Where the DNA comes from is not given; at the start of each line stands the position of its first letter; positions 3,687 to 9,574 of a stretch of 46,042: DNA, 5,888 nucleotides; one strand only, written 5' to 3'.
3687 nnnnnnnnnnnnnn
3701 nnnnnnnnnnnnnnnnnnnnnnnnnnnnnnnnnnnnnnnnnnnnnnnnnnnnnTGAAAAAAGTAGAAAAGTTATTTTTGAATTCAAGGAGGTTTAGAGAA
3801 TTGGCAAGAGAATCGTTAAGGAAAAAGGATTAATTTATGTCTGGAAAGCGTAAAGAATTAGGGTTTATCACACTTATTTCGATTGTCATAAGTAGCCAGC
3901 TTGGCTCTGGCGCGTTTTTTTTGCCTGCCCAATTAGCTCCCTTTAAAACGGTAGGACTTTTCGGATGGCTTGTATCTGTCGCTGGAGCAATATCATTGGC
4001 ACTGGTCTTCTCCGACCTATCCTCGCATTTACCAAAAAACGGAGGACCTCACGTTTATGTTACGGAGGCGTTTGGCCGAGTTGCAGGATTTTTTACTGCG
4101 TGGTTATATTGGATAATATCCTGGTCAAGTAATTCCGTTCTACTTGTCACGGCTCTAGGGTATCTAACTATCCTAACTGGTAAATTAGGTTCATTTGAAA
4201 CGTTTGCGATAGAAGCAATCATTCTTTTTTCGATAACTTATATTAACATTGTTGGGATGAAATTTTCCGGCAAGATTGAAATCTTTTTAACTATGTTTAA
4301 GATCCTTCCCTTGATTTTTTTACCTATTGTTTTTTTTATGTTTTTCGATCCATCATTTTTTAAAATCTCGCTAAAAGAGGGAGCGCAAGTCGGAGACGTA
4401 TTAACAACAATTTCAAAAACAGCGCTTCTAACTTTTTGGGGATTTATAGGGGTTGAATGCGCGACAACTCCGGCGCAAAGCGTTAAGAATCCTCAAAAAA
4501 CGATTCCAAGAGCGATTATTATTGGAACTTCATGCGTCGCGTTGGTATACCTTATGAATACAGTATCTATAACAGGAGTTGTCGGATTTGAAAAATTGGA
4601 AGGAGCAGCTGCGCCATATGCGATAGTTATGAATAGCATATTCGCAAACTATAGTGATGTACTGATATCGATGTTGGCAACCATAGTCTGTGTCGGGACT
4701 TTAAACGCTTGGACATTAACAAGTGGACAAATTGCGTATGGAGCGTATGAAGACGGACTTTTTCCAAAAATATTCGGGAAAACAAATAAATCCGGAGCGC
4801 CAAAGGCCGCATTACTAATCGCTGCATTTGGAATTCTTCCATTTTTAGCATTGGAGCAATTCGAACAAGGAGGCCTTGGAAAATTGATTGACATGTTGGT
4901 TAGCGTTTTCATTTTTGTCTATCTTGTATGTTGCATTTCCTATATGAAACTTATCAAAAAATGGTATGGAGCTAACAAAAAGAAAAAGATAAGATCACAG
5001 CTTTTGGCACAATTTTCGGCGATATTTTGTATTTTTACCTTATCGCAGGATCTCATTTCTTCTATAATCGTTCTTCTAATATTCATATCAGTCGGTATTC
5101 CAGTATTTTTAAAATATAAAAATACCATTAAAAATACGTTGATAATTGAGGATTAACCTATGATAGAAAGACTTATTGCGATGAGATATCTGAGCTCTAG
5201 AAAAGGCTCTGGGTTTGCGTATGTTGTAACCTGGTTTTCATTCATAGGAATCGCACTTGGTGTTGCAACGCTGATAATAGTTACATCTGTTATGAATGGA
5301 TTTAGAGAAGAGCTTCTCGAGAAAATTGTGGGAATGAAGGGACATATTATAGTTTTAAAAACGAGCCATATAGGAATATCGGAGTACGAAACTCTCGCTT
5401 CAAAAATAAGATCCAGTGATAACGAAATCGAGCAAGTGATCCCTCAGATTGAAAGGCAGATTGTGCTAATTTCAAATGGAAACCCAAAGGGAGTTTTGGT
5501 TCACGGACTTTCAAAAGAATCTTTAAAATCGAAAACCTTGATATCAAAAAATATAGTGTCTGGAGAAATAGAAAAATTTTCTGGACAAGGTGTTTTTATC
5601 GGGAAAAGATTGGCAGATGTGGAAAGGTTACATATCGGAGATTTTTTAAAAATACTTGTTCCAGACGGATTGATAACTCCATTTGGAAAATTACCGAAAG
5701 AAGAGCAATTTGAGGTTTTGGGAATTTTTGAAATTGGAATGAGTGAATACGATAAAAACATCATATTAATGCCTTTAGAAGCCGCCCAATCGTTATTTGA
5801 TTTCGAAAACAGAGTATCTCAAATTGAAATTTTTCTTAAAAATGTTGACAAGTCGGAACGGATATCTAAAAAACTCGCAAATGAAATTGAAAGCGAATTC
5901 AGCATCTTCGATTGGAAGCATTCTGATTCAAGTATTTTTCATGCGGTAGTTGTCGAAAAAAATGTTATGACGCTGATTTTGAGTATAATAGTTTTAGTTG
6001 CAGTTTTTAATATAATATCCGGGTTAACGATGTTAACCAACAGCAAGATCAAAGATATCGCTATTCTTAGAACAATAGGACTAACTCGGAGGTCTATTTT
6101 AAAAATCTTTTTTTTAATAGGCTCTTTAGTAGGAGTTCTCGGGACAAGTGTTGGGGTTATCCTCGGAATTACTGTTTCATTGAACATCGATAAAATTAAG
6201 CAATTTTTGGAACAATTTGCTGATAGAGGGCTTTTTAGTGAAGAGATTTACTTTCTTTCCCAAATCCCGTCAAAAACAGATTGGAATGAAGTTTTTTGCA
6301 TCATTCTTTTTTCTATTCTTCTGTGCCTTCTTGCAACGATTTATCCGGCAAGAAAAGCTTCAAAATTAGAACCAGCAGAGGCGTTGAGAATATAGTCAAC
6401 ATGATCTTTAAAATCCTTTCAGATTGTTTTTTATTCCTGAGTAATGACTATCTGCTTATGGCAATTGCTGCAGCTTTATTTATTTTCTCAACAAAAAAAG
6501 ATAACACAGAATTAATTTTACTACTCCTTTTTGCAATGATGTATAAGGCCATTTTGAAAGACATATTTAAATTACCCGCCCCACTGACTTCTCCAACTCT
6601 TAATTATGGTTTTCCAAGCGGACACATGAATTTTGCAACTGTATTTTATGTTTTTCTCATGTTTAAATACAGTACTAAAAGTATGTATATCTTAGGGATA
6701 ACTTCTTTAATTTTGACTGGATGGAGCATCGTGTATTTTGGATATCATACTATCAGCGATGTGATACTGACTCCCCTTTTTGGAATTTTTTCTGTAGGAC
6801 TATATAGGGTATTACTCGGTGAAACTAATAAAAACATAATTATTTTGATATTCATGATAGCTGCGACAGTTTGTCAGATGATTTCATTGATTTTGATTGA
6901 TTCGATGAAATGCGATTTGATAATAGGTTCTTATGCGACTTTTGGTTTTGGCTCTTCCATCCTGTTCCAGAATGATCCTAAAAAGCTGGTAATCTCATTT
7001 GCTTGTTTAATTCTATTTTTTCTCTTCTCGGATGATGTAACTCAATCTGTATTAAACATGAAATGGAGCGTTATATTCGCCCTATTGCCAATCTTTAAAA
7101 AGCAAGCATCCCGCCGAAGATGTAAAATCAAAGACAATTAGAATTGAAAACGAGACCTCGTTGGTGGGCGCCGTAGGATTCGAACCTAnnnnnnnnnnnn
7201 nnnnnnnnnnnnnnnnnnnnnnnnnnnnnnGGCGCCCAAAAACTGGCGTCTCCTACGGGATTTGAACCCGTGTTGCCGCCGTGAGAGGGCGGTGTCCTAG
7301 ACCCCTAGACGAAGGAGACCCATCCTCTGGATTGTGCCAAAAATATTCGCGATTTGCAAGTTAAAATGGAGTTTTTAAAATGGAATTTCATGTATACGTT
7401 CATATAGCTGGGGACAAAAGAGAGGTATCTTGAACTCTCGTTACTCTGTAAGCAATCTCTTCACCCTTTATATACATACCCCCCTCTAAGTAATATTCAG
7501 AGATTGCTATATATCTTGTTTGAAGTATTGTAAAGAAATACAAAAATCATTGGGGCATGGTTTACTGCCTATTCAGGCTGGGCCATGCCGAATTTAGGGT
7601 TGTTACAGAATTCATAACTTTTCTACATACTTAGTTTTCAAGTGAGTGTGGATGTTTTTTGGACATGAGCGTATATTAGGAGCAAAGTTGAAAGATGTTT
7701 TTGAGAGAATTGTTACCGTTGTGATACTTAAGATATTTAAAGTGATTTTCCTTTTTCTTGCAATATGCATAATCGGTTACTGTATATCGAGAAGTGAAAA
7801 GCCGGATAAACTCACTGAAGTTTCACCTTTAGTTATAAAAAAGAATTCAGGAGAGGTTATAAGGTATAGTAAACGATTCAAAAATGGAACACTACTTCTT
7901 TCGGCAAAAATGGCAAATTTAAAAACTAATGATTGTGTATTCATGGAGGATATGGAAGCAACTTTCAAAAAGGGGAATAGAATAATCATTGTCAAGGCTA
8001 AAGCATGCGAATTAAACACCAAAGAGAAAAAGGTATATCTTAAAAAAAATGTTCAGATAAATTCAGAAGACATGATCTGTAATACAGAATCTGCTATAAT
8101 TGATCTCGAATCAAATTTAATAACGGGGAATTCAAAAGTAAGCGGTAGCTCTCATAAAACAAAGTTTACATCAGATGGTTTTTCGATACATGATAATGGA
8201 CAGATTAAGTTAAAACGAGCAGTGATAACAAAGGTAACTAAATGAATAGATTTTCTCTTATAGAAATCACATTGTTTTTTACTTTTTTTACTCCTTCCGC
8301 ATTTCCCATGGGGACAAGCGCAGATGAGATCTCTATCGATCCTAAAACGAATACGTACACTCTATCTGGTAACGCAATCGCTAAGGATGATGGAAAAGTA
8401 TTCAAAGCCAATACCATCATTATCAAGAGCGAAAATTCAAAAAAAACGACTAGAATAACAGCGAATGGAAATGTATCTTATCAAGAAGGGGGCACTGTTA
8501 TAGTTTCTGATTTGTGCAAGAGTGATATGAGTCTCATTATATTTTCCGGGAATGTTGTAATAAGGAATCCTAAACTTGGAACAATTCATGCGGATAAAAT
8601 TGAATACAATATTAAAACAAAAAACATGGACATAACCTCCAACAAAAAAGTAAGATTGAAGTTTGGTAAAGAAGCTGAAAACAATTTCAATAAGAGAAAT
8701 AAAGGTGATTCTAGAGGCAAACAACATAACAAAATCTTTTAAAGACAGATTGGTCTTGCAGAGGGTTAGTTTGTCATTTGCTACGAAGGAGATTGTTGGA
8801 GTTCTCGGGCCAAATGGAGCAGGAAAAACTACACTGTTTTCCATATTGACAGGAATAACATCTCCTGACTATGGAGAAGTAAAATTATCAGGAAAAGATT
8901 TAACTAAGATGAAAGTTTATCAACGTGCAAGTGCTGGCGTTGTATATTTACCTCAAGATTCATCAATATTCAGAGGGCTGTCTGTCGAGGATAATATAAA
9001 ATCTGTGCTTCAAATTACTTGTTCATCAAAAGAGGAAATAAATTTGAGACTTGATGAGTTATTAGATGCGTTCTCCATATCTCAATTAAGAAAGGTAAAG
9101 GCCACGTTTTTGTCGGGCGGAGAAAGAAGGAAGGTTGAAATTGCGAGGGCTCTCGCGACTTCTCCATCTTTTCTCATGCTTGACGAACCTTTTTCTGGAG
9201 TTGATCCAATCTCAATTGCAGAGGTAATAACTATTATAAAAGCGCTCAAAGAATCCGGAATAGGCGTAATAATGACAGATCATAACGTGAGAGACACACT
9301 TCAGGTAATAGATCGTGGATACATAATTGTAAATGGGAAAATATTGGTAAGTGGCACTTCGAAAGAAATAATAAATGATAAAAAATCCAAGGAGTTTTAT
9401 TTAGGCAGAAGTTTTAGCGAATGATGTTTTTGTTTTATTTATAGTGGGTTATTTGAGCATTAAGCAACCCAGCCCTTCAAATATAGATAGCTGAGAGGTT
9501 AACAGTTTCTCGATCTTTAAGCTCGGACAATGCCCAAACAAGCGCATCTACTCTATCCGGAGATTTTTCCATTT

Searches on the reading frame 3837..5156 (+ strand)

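Call 6: search_protein_families(library=ncbifam, proteins=[window:3837-5156:+])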
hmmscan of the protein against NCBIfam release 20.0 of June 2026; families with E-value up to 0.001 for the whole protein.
window:3837-5156:+ (439 aa): 30 families (the best 25 are shown)
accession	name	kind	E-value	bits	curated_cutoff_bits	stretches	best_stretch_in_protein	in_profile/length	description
TIGR00905.1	2A0302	subfamily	1.1e-75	255.3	409.05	1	2-432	2-440/473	basic amino acid/polyamine antiporter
NF007929.0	PRK10644.1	equivalog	2.1e-66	224.5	574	1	5-419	7-422/445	arginine/agmatine antiporter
NF007754.0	PRK10435.1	equivalog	4.9e-58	197.2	585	1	5-416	4-419/443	cadaverine/lysine antiporter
NF007938.0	PRK10655.1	equivalog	4.6e-56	190.9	409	1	3-423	3-423/438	putrescine-ornithine antiporter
TIGR03810.1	arg_ornith_anti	equivalog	5.5e-52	177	591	1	7-430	2-433/468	arginine-ornithine antiporter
TIGR04298.1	his_histam_anti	equivalog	1.6e-50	172.6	750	1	8-424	2-424/429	histidine-histamine antiporter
TIGR00909.1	2A0306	subfamily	8.9e-48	163.2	556.8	1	5-427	2-429/429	amino acid transporter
TIGR04299.1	antiport_PotE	equivalog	2.9e-46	158.6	560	1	5-403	3-401/430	putrescine-ornithine antiporter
NF008245.0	PRK11021.1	equivalog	8.5e-45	153.5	284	1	1-428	1-410/419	L-methionine/branched-chain amino acid transporter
NF040512.1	histam_anti_2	exception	1.2e-29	103.4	725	1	6-430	3-448/477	histidine-histamine antiporter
NF053761.1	BrChAATpBcaP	equivalog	8e-26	91.1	690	1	5-429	21-453/460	branched-chain amino acid transporter BcaP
NF040513.1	antiport_TyrP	equivalog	3.1e-24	85.5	630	1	47-411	42-424/465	tyrosine-tyramine antiporter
TIGR00911.1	2A0308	subfamily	9.1e-24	83.8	701.8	1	5-425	45-471/505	L-type amino acid transporter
NF008466.1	PRK11357.1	equivalog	4.9e-19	68.6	800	1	5-427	7-435/446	fructoselysine/psicoselysine transporter FrlA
TIGR00908.1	2A0305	equivalog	2.3e-18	66.3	381.75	1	51-421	53-424/442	ethanolamine permease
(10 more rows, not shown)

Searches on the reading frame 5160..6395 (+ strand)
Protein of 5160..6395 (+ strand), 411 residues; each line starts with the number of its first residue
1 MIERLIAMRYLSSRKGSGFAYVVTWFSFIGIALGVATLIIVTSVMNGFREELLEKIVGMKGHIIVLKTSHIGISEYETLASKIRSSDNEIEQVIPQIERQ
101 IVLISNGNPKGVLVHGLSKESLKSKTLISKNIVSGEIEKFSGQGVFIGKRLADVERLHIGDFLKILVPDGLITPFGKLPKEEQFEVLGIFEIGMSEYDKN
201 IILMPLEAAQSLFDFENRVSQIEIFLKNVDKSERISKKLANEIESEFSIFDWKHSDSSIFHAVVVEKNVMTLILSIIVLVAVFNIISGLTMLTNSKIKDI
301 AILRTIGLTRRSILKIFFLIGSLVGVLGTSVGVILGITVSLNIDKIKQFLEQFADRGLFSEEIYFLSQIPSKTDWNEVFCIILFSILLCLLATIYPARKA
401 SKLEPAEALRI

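Call 6: search_protein_families(library=ncbifam, proteins=[window:5160-6395:+])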
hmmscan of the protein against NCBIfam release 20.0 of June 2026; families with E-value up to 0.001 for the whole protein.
window:5160-6395:+ (411 aa): 8 families
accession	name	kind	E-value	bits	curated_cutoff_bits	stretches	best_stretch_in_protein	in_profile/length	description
TIGR02212.1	lolCE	equivalog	1.7e-128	429.1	362.45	1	2-410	2-409/411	lipoprotein-releasing ABC transporter permease subunit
NF008357.0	PRK11146.1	exception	6e-72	242.7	439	1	5-409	8-411/414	lipoprotein-releasing ABC transporter permease subunit LolE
TIGR02213.1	lolE_release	exception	1e-65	222.2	540.35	1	5-409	5-408/411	lipoprotein-releasing ABC transporter permease subunit LolE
NF008076.0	PRK10814.1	exception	1.4e-63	215.3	473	1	5-410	8-397/399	lipoprotein-releasing ABC transporter permease subunit LolC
NF038347.1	FtsX_Gpos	exception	1.1e-06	28.3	225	1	227-336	129-237/296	permease-like cell division protein FtsX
NF041854.1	ABC_perm_YbbP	equivalog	9.3e-05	20.5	999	1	213-345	187-315/806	putative ABC transporter permease subunit YbbP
TIGR03434.1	ADOP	subfamily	0.00018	19.8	622.3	1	240-410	648-801/803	ADOP family duplicated permease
NF050092.1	BtaManbiosPhlase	equivalog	0.00078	18.4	550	0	170-219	10-59/351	BtaManbiosPhlase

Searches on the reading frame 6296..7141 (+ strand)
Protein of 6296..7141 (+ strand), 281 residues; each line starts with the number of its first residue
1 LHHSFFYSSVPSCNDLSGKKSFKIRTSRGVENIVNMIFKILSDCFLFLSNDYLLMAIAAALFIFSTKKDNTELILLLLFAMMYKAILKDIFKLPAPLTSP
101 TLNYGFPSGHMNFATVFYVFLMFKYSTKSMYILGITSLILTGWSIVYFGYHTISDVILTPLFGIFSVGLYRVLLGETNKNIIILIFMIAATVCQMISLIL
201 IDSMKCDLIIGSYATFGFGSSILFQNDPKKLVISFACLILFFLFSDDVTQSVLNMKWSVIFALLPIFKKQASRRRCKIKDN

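Call 6: search_protein_families(library=ncbifam, proteins=[window:6296-7141:+])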
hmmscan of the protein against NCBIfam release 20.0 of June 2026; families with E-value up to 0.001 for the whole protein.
window:6296-7141:+ (281 aa): 1 family
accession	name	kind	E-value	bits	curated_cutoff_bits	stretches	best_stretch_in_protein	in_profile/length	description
NF007159.0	PRK09597.1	equivalog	2.7e-05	23.9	177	1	103-170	118-184/191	lipid A 1-phosphatase LpxE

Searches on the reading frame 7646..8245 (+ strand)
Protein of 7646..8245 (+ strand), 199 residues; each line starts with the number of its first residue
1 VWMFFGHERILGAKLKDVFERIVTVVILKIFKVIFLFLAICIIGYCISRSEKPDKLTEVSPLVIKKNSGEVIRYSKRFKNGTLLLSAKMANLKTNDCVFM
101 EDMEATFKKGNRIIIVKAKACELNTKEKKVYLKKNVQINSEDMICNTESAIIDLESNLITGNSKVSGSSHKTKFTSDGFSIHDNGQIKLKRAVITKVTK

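Call 6: search_protein_families(library=ncbifam, proteins=[window:7646-8245:+])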
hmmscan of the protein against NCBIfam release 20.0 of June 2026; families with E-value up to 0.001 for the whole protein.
window:7646-8245:+ (199 aa): 1 family
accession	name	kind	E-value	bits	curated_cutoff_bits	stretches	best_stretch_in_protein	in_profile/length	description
TIGR04409.1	LptC_YrbK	equivalog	1.9e-11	43.8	38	1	33-193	4-176/180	LPS export ABC transporter periplasmic protein LptC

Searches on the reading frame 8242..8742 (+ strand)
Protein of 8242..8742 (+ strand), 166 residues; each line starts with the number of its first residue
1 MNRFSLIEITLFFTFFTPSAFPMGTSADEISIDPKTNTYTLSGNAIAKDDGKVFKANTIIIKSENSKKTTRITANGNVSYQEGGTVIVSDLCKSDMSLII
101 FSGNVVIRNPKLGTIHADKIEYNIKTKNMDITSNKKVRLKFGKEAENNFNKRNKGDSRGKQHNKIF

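Call 6: search_protein_families(library=ncbifam, proteins=[window:8242-8742:+])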
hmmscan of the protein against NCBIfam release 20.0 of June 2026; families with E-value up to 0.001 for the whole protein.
window:8242-8742:+ (166 aa): 3 families
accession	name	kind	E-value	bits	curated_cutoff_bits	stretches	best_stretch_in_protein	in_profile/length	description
TIGR03002.1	outer_YhbN_LptA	equivalog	1.6e-09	37.8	71.7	1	22-136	9-130/142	lipopolysaccharide transport periplasmic protein LptA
TIGR04409.1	LptC_YrbK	equivalog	4.1e-06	26.4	38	1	48-142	69-152/180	LPS export ABC transporter periplasmic protein LptC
NF008143.0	PRK10894.1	equivalog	0.00031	20.1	234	0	21-139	34-160/184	lipopolysaccharide ABC transporter substrate-binding protein LptA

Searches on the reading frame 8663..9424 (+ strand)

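Call 6: search_protein_families(library=ncbifam, proteins=[window:8663-9424:+])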
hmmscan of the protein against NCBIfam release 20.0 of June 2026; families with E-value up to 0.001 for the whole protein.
window:8663-9424:+ (253 aa): 189 families (the best 25 are shown)
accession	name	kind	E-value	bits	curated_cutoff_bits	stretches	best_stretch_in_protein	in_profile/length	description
TIGR04406.1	LPS_export_lptB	equivalog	9.2e-95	316.5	240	1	17-252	2-238/239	LPS export ABC transporter ATP-binding protein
NF008144.0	PRK10895.1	equivalog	4.6e-77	258.7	381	1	16-251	3-239/241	LPS export ABC transporter ATP-binding protein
TIGR03410.1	urea_trans_UrtE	equivalog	4.3e-48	163.8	285.8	1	17-240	1-223/230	urea ABC transporter ATP-binding subunit UrtE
TIGR01188.1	drrA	subfamily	5.2e-48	163.9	312.45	1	24-237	1-212/302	daunorubicin resistance ABC transporter, ATP-binding protein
TIGR03864.1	PQQ_ABC_ATP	hypoth_equivalog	5.7e-45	153.6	302.25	1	17-243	2-226/236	ABC transporter, ATP-binding subunit, PQQ-dependent alcohol dehydrogenase system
NF040840.2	tungstate_WtpC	equivalog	8.2e-45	153.6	440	1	17-244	2-226/347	tungstate ABC transporter ATP-binding protein WtpC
TIGR03265.1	PhnT2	equivalog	6.7e-42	144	457.7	1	16-242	4-228/353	putative 2-aminoethylphosphonate ABC transporter ATP-binding protein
TIGR00968.1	3a0106s01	subfamily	2.1e-41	142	342.75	1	19-240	3-222/237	sulfate ABC transporter ATP-binding protein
NF010068.0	PRK13548.1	equivalog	1e-40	139.5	261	1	15-246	4-240/261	heme ABC transporter ATP-binding protein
NF043075.1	MMSYN1_0197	equivalog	2e-40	138.8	550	1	16-242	2-226/341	spermidine/putrescine ABC transporter ATP-binding protein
TIGR03411.1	urea_trans_UrtD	equivalog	4e-40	138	304.1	1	16-249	2-242/242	urea ABC transporter ATP-binding protein UrtD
TIGR03740.1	galliderm_ABC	subfamily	1.3e-39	136.2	309.75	1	17-232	1-207/223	lantibiotic protection ABC transporter ATP-binding subunit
NF006987.0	PRK09452.1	equivalog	9.5e-39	133.1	482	1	8-240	9-239/378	spermidine/putrescine ABC transporter ATP-binding protein PotA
NF008449.1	PRK11300.1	equivalog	4.2e-38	131.1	362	2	130-249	134-254/255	high-affinity branched-chain amino acid ABC transporter ATP-binding protein LivG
NF011967.0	PRK15439.1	equivalog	8.7e-38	130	586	1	12-239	7-230/510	autoinducer 2 ABC transporter ATP-binding protein LsrA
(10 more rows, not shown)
